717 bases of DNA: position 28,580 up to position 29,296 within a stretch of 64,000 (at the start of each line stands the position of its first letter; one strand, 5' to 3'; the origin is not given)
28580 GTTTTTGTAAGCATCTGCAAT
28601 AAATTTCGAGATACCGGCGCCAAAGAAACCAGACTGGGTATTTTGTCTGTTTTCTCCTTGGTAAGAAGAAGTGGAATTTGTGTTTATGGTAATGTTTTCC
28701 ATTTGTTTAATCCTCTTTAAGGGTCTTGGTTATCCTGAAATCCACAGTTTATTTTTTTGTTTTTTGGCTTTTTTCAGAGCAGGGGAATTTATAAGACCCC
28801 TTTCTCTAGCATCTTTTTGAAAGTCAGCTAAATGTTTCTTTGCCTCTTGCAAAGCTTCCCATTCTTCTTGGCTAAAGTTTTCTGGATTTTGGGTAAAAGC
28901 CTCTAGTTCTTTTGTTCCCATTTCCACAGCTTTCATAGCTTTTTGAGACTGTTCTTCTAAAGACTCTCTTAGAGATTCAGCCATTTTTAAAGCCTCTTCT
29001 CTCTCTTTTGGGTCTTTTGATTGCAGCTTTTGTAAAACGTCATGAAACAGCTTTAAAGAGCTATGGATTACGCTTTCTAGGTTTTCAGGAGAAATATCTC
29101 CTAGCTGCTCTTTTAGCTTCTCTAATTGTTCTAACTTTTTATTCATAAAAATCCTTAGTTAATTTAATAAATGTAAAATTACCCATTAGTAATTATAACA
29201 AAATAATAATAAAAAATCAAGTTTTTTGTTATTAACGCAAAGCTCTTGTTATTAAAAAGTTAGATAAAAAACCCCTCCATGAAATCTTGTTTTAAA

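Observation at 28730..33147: Two paralogous small helical proteins with an identical promoter/leader motif, each heading a candidate secreted-protein module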

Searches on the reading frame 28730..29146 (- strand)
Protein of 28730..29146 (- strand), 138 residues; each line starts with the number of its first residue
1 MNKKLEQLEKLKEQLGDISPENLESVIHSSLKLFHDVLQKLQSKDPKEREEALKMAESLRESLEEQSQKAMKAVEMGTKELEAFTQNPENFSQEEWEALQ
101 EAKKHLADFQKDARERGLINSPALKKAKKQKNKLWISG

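Call 4: search_protein_families(library=pfam, proteins=[window:28730-29146:-], max_evalue=1)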
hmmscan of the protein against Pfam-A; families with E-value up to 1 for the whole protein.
window:28730-29146:- (138 aa): 12 families
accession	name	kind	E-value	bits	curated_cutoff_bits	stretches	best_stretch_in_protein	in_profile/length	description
PF07739.18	TipAS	-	0.0028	18.6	23.8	1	7-68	14-75/117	TipAS antibiotic-recognition domain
PF01352.32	KRAB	-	0.0035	17.4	20.4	1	90-106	10-26/42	KRAB box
PF05478.16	Prominin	-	0.006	15.2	34.3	1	4-94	317-408/799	Prominin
PF01768.21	Birna_VP4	-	0.017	15.4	24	1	21-81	79-140/259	Birnavirus VP4 protein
PF12705.13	PDDEXK_1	-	0.046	14.1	22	1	6-89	20-98/247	PD-(D/E)XK nuclease superfamily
PF19353.4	DUF5930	-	0.075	12.5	27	1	35-116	135-216/320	Family of unknown function (DUF5930)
PF25200.1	DUF7833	-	0.093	13.2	24.3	1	53-109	4-60/63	Family of unknown function (DUF7833)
PF11640.13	TAN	-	0.15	12.7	27.1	1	35-110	2-67/150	Telomere-length maintenance and DNA damage repair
PF04774.20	HABP4_PAI-RBP1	-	0.19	12.9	21.8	1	50-112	52-111/115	Hyaluronan / mRNA binding family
PF12729.13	4HB_MCP_1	-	0.33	10.9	27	1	22-108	50-138/181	Four helix bundle sensory module for signal transduction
PF08771.16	FRB_dom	-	0.7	10.6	24.7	0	56-116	18-81/99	FKBP12-rapamycin binding domain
PF14357.11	DUF4404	-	0.85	10.8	27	0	28-86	2-62/83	Domain of unknown function (DUF4404)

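Call 8: search_protein_families(library=ncbifam, proteins=[window:28730-29146:-], max_evalue=1)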
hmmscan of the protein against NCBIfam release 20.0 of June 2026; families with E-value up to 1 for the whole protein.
window:28730-29146:- (138 aa): 8 families
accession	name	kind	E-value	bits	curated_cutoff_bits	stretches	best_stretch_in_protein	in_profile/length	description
NF038345.1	wall_hydro_RipC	exception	0.01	15.3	425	1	28-112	13-94/362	peptidoglycan hydrolase RipC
TIGR02135.1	phoU_full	equivalog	0.025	14.2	130.25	1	9-84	103-179/212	phosphate signaling complex protein PhoU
NF006292.0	PRK08475.1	equivalog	0.035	13.7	166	1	51-121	74-144/171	F0F1 ATP synthase subunit B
TIGR04032.1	toxin_SdpC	subfamily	0.048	13.5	99.2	1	33-84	63-114/172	sporulation delaying protein family toxin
NF053607.1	CHU_0125_OmpA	equivalog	0.069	11.6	620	1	38-121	42-125/639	CHU_0125 family OmpA-like outer membrane integrity protein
NF041065.1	DpdH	equivalog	0.1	11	450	1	6-115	846-955/1014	protein DpdH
NF043078.1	MMSYN1_0168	equivalog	0.43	9.1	800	1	6-134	165-291/649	oligopeptide ABC transporter ATP-binding protein OppF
NF038324.1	DrmB_fam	subfamily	0.56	8.9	240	1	23-112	265-354/604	DrmB family protein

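Call 10: find_homologous_proteins(query=window:28730-29146:-, max_evalue=0.01)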
Query window:28730-29146:- (138 aa): 1 proteins with E <= 0.01 among 96 candidates.
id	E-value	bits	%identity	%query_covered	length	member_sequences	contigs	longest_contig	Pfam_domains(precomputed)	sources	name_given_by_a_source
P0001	3.7e-62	226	80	100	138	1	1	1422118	-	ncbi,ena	-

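Call 12: find_encoding_contigs(protein=P0001, flank=10000, max_places=4)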
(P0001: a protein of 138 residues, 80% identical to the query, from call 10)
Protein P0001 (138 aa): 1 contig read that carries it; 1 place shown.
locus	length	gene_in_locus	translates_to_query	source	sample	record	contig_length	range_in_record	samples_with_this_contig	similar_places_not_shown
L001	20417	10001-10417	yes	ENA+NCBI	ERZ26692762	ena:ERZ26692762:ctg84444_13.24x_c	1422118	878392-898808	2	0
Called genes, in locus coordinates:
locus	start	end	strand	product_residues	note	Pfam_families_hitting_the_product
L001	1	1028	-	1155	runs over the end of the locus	PF08455:SNF2_assoc, PF00176:SNF2-rel_dom, PF00270:DEAD, PF04851:ResIII, PF00271:Helicase_C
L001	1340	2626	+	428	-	PF05697:Trigger_N, PF05698:Trigger_C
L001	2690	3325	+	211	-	PF00574:CLP_protease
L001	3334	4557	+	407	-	PF06689:zf-C4_ClpX, PF00493:MCM (faint), PF01078:Mg_chelatase (faint), PF07724:AAA_2, PF00004:AAA, PF07728:AAA_5 (weak), PF10431:ClpB_D2-small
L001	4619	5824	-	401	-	-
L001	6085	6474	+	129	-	-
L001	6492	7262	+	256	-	-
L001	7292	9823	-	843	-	PF00501:AMP-binding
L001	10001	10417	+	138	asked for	-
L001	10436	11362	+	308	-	-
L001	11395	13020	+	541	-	-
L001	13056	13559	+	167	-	-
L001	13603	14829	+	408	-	-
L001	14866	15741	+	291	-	-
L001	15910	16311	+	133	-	PF05932:CesT (weak)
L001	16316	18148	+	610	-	PF16697:Yop-YscD_cpl, PF00498:FHA, PF23863:CdsD_PD1, PF22598:CdsD_PD2, PF23862:CdsD_C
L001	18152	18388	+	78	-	PF17376:DUF5398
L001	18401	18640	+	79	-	-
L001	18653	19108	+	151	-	PF07719:TPR_2 (faint), PF14559:TPR_19 (faint)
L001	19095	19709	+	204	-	PF09392:T3SS_needle_F (weak)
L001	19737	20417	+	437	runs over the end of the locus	PF00006:ATP-synt_ab, PF18269:T3SS_ATPase_C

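Call 20: find_related_loci(query=A1, collection=genome_contigs, flank=10000)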
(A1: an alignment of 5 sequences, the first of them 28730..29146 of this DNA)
Query A1 (138 aa) in genome_contigs; peptide patterns used: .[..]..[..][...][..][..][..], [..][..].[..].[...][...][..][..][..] (x = any residue, [..] = any of these).
185 stretches matched a pattern; 1 encode a relative of the query (tblastn E <= 1e-3); 1 distinct loci.
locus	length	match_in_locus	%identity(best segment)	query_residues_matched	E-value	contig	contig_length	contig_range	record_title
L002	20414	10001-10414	80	1-138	1e-66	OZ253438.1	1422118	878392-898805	MAG: Chlamydiales bacterium isolate 429d70ff-2b12-4698-8b97-15b6eb0173f8 genome assembly, chromosome: 1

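Call 25: search_protein_representatives(alignment_id=A1)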
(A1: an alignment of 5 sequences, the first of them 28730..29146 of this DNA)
Query: 5 sequences, 129 profile positions. Proteins with E-value up to 0.001 (for the whole library): 239; up to 1e-10: 41; up to 1e-30: 1. The best 150 are listed.
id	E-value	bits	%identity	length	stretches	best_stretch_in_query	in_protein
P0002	6.4e-58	210.7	-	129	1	1-129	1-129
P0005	2.4e-22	95.7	-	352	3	17-107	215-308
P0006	8.1e-21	90.8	-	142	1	4-117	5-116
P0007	3.9e-16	75.6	-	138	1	6-117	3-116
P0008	5.5e-16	75.2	-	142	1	4-118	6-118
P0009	7.0e-16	74.8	-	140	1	3-113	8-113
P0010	8.9e-16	74.5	-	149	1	4-117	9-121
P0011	2.8e-15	72.9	-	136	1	6-113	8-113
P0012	3.0e-15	72.8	-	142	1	3-114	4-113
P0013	3.3e-15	72.6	-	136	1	4-126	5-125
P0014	6.6e-15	71.6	-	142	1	2-118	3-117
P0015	7.3e-15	71.5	-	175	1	3-121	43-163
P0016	3.7e-14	69.2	-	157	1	4-115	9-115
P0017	4.4e-14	69.0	-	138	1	7-107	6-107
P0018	8.0e-14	68.1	-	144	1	11-115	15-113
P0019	8.4e-14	68.1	-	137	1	6-120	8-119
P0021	2.3e-13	66.6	-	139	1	4-124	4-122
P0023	3.6e-13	66.1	-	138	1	14-114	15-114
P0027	7.4e-13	65.0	-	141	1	21-121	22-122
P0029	1.2e-12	64.3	-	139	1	19-118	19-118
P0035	5.8e-12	62.1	-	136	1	5-120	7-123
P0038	2.4e-11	60.2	-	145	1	12-116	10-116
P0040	4.4e-11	59.3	-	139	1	4-123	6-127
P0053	1.2e-09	54.7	-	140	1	4-121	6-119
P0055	2.0e-09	53.9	-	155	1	22-109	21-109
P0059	4.0e-09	52.9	-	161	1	23-114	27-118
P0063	6.8e-09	52.2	-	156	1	7-113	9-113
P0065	1.0e-08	51.7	-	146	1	22-125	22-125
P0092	9.6e-08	48.5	-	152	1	23-108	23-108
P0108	3.0e-07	46.9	-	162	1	22-111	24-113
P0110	3.6e-07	46.6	-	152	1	21-125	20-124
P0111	3.9e-07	46.5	-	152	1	17-109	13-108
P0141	2.5e-06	43.9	-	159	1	23-117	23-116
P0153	6.1e-06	42.7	-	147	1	21-115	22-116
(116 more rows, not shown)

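Call 27: predict_structure(alignment_id=A1)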
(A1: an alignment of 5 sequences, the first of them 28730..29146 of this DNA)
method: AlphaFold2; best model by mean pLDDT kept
length: 138 residues; sequences in the alignment: 5
mean_pLDDT: 62.4   pTM: 0.36
mean pLDDT of the five models: 62.4, 58.8, 58.3, 56.6, 53.0
residues with pLDDT >= 90: 0; 70-90: 48; 50-70: 67; < 50: 23
segments of 3 or more residues with pLDDT < 50: 14-16, 130-138
pLDDT, mean of each block of 10 residues (from residue 1): 50 50 63 70 75 73 64 56 73 75 69 63 50 37
secondary structure, 60 per line:
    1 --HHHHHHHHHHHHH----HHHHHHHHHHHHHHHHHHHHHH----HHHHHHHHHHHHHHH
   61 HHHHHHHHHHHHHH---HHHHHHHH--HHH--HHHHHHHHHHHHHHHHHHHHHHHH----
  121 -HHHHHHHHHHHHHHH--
elements in order: H3-15 H20-41 H46-74 H78-85 H93-116 H122-136

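Call 28: search_protein_families(library=pfam, alignment_id=A2, max_evalue=0.001)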
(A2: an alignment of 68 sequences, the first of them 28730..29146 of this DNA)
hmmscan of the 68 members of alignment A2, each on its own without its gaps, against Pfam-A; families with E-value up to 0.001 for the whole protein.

A. member 1, window:28730-29146:- (138 aa): 0 families

B. families by the number of members that match (of 68 scanned): 6 families
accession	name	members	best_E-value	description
PF07739.18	TipAS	3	4.5e-06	TipAS antibiotic-recognition domain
PF05478.16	Prominin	2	0.0004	Prominin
PF11527.13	ARL2_Bind_BART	1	9.1e-05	The ARF-like 2 binding protein BART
PF22733.1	NNH1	1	0.00031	NACHT N-terminal Helical domain 1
PF05443.17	ROS_MUCR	1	0.0004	ROS/MUCR transcriptional regulator protein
PF06148.17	COG2_N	1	0.00074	COG2 N-terminal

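Call 29: find_homologous_proteins(query=A2, max_evalue=0.001)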
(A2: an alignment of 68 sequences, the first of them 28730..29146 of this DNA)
Query A2 (68 sequences) (138 aa, profile of the alignment): 4 proteins with E <= 0.001 among 3261 candidates.
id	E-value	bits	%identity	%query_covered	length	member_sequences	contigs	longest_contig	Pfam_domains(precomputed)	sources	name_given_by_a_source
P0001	3.1e-38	149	80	100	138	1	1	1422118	-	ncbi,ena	-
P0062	1.9e-27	114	27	66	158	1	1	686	-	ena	-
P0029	4.9e-21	93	-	-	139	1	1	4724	-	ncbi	-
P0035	1.4e-17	82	16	58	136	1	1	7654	-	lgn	-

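Call 31: search_solved_structures(query=A2, max_evalue=1, show_alignments=2)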
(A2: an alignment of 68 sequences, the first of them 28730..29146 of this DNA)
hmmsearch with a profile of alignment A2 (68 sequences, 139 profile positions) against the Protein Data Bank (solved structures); distinct sequences matched with E-value up to 1: 23.
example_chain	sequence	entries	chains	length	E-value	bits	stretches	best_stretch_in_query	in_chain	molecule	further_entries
9ugr_A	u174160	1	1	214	0.021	18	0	7-52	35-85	Syn-F4-Link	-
7bqq_A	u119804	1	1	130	0.032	17.4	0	4-36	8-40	Gogy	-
6x8n_A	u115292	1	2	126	0.041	17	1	29-75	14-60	De novo designed ABLE protein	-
9tau_A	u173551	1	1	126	0.055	16.6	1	29-75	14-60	De novo photoenzyme variant ABLE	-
6w6x_A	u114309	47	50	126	0.057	16.5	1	29-75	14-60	De novo designed ABLE protein | De novo designed ABLE | D-ABLE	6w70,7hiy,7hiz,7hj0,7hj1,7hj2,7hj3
9lx2_A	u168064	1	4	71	0.072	16.2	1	3-63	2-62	anti-CRISPR-associated protein Aca11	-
9taq_A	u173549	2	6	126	0.1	15.7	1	29-75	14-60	De novo photoenzyme variant ABLE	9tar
1xzy_A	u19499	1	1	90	0.15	15.2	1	19-69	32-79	Alpha-hemoglobin stabilizing protein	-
3ia3_A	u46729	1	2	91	0.15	15.1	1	19-69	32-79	Alpha-hemoglobin-stabilizing protein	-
1w09_A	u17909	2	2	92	0.16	15.1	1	19-69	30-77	ALPHA-HEMOGLOBIN STABILIZING PROTEIN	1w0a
5tgw_A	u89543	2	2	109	0.17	15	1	21-64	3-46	PS1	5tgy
1y01_A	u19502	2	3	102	0.19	14.8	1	19-68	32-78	Alpha-hemoglobin stabilizing protein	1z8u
1w0b_A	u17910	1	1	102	0.19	14.8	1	19-68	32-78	ALPHA-HEMOGLOBIN STABILIZING PROTEIN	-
3ovu_A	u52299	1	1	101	0.2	14.8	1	19-68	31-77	Alpha-hemoglobin-stabilizing protein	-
3s84_A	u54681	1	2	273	0.21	14.7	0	37-85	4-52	Apolipoprotein A-IV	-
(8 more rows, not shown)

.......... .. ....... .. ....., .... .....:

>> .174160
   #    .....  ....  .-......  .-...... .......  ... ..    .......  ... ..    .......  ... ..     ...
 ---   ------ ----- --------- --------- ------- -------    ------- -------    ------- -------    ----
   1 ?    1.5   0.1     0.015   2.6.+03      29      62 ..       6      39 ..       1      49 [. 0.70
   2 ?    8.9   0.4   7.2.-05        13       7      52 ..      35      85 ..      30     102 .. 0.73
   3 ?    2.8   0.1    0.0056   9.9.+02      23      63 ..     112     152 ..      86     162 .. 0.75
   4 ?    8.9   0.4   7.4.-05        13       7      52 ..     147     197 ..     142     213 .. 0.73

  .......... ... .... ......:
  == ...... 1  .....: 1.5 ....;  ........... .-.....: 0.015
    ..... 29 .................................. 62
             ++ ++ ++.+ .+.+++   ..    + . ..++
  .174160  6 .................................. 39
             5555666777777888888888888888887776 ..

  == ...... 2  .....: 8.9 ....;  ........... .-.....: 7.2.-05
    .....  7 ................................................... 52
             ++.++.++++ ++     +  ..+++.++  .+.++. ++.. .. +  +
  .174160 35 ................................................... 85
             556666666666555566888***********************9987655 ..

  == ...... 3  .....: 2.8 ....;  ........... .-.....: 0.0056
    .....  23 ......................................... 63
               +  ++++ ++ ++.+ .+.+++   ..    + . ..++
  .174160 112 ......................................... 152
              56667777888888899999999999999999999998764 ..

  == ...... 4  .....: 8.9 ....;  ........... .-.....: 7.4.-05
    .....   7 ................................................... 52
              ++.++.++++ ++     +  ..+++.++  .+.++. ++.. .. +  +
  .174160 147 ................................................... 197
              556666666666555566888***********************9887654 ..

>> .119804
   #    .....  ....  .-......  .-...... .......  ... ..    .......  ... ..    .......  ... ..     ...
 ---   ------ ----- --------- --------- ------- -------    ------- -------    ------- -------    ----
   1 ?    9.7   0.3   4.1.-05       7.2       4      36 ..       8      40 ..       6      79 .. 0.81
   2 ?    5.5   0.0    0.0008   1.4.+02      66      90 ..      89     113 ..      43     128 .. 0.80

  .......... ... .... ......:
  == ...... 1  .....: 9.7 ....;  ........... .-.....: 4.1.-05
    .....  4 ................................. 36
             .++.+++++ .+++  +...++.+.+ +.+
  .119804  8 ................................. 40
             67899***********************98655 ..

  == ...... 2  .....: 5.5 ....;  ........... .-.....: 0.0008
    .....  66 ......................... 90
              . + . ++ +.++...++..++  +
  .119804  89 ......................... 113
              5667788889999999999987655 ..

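Call 32: list_cluster_members(proteins=[P0006, P0007, P0008, P0009, P0010, P0011, P0012, P0013, P0005, P0029])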
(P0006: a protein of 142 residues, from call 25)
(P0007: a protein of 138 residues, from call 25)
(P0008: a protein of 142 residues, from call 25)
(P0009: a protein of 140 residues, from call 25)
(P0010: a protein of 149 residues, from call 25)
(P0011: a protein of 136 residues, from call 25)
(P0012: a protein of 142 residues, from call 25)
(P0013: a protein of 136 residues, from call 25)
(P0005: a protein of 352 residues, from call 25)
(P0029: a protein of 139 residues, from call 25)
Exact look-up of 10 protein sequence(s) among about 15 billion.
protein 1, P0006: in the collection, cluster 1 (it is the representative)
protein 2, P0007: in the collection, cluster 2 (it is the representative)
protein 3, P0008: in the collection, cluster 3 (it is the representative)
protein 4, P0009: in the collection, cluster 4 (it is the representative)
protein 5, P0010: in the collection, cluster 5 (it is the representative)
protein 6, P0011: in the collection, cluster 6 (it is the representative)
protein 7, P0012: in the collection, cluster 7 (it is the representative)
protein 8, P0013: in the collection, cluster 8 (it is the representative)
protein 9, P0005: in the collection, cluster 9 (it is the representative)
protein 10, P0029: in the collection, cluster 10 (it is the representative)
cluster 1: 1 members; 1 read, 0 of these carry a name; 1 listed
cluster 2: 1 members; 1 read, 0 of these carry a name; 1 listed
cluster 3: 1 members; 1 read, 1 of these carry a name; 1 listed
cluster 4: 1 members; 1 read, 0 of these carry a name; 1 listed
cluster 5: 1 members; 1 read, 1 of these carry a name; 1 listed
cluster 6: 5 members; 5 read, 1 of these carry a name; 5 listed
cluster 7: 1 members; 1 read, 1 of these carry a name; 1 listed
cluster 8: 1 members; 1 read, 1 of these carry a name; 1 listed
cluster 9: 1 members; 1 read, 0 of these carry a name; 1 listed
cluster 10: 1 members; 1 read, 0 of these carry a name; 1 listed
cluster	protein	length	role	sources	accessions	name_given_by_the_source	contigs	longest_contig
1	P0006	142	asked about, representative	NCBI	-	-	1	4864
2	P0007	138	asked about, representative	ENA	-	-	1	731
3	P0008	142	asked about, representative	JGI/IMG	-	hypothetical protein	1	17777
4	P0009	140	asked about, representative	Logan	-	-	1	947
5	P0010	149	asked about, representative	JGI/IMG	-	hypothetical protein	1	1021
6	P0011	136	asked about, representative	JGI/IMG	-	hypothetical protein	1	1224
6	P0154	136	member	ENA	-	-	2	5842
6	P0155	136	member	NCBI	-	-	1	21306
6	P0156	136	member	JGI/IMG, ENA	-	-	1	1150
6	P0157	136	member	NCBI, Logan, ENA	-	-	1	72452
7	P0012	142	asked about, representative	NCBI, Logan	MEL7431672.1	MAG: hypothetical protein AAGI90_03985 [Chlamydiota bacterium]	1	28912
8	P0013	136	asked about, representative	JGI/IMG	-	hypothetical protein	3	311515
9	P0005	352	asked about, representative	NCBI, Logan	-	-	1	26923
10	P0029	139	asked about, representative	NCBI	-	-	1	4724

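Call 33: find_encoding_contigs(protein=P0013, flank=8000, max_places=3)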
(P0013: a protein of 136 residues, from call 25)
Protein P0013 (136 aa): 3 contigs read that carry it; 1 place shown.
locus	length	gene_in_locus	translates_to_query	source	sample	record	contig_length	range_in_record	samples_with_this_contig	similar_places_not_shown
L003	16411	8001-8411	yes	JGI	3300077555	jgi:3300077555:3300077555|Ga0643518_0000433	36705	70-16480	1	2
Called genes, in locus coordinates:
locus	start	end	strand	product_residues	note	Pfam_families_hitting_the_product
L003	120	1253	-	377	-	PF13173:AAA_14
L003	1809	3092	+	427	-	PF05697:Trigger_N, PF05698:Trigger_C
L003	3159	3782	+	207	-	PF00574:CLP_protease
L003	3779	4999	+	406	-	PF06689:zf-C4_ClpX, PF00493:MCM, PF05496:RuvB_N (faint), PF01078:Mg_chelatase (faint), PF07724:AAA_2, PF00004:AAA, PF07728:AAA_5 (weak), PF10431:ClpB_D2-small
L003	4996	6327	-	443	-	-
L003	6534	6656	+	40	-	-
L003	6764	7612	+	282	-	-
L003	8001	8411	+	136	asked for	-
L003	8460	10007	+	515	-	-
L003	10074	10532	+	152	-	-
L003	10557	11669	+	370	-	-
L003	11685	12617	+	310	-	-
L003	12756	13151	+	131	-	PF05932:CesT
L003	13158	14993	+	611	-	PF16697:Yop-YscD_cpl, PF00498:FHA (weak), PF16697:Yop-YscD_cpl, PF00498:FHA, PF21937:Yop-YscD_ppl_2nd (faint), PF23863:CdsD_PD1, PF22598:CdsD_PD2, PF23862:CdsD_C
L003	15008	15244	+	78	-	PF17376:DUF5398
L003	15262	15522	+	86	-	PF09392:T3SS_needle_F (weak)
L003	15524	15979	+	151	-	PF09613:HrpB1_HrpK (weak)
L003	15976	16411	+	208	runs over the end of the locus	PF09392:T3SS_needle_F (faint)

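Call 34: find_encoding_contigs(protein=P0012, flank=8000, max_places=2)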
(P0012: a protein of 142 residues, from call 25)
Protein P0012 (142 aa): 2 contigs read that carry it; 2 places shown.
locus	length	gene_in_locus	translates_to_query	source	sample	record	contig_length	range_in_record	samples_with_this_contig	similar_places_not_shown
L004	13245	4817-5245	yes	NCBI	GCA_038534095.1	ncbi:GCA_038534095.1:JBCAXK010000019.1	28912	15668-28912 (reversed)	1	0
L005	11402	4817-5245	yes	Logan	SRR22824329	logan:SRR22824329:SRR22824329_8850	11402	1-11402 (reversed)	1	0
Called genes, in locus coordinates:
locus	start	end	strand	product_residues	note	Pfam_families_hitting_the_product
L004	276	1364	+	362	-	-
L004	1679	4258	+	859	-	-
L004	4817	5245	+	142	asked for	-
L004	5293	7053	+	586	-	-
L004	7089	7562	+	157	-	-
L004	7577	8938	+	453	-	-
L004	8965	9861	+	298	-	-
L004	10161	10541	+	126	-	PF05932:CesT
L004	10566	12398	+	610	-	PF16697:Yop-YscD_cpl, PF00498:FHA, PF16697:Yop-YscD_cpl, PF00498:FHA, PF23863:CdsD_PD1, PF22598:CdsD_PD2, PF23862:CdsD_C, PF16537:T2SSB (weak)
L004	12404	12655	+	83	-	PF17376:DUF5398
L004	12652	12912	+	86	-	-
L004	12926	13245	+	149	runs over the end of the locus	-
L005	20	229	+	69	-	-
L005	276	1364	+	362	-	-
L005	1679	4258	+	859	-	-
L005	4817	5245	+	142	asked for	-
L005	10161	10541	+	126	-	PF05932:CesT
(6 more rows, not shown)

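Call 37: predict_structure(alignment_id=A2)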
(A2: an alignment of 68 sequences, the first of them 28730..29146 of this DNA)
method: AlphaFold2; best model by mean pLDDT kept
length: 138 residues; sequences in the alignment: 68
mean_pLDDT: 80.3   pTM: 0.58
mean pLDDT of the five models: 80.3, 77.0, 76.4, 72.4, 64.5
residues with pLDDT >= 90: 14; 70-90: 100; 50-70: 23; < 50: 1
segments of 3 or more residues with pLDDT < 50: none
pLDDT, mean of each block of 10 residues (from residue 1): 70 73 81 86 89 87 85 86 89 90 88 80 53 64
secondary structure, 60 per line:
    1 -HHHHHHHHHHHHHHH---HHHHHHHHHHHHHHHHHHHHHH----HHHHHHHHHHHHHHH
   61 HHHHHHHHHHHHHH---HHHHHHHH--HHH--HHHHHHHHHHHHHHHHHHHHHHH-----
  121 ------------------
elements in order: H2-16 H20-41 H46-74 H78-85 H93-115
